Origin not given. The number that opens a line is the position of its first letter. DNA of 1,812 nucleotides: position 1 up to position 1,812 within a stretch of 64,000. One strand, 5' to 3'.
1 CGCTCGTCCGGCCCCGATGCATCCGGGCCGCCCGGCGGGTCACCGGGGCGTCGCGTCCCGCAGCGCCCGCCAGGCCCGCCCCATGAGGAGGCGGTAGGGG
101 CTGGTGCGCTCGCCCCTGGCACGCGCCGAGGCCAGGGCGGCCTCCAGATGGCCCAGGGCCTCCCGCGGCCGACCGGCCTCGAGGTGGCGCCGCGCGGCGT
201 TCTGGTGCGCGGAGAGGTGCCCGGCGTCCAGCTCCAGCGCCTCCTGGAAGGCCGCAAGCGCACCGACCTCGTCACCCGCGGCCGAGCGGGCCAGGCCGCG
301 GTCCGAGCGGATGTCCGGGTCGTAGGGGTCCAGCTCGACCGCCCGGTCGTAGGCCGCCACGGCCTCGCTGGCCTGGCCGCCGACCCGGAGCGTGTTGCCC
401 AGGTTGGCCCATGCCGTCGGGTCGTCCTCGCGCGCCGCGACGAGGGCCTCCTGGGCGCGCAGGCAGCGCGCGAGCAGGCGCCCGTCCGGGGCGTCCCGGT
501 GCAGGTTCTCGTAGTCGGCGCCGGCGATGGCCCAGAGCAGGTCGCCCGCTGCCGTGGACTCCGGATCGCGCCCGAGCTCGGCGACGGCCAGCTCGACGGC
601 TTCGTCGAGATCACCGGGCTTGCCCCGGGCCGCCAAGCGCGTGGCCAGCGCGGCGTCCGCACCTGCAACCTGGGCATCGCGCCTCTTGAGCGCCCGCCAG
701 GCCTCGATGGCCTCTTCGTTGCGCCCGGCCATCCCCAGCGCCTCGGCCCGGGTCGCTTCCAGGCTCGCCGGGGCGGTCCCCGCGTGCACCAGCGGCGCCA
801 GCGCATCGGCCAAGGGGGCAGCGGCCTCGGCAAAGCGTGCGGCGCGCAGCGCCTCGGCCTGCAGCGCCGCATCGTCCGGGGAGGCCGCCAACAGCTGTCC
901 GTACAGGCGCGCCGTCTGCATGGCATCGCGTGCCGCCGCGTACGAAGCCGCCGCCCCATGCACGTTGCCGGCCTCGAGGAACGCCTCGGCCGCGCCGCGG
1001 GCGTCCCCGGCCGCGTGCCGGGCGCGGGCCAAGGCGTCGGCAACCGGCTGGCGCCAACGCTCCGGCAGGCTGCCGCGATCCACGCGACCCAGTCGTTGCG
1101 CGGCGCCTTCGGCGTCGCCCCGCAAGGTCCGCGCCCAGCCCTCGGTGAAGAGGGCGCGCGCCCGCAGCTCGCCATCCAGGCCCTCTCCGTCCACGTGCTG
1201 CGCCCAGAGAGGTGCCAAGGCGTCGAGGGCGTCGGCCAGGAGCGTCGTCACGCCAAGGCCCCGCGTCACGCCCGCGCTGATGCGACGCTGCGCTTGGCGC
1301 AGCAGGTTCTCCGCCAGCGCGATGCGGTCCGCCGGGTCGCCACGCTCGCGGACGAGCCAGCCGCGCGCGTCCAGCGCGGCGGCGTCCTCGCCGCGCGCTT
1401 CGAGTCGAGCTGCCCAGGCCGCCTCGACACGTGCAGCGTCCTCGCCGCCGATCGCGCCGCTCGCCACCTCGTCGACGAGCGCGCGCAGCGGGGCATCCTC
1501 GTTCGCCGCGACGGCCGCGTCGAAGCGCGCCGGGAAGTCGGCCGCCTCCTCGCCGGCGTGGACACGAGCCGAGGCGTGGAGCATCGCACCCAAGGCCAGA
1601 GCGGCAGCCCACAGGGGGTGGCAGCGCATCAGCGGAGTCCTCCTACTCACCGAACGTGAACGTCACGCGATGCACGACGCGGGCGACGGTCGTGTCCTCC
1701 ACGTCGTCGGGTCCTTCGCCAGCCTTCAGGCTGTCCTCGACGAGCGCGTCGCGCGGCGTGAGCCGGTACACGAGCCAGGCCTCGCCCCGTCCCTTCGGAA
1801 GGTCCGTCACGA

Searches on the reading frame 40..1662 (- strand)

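Call 54: search_protein_families(library=pfam, proteins=[window:40-1662:-], max_evalue=0.00001)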
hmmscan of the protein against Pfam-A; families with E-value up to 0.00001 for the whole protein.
window:40-1662:- (540 aa): 6 families
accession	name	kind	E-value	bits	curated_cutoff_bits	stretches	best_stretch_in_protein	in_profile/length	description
PF00515.34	TPR_1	-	1.3e-11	44.2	27.8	0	416-447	2-33/34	Tetratricopeptide repeat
PF07719.23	TPR_2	-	2.3e-08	33.9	27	0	416-447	2-33/34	Tetratricopeptide repeat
PF13431.12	TPR_17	-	3.3e-08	33.6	24.4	0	437-469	1-33/34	Tetratricopeptide repeat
PF13432.12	TPR_16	-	1.1e-07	32.6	32.7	0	402-449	15-65/65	Tetratricopeptide repeat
PF13414.12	TPR_11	-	7.4e-07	29.2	26.8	1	422-459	1-38/42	TPR repeat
PF23914.1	TPR_CcmH_CycH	-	8.3e-06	26.2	42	1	410-512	45-150/158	Cytochrome c-type biogenesis protein H TPR domain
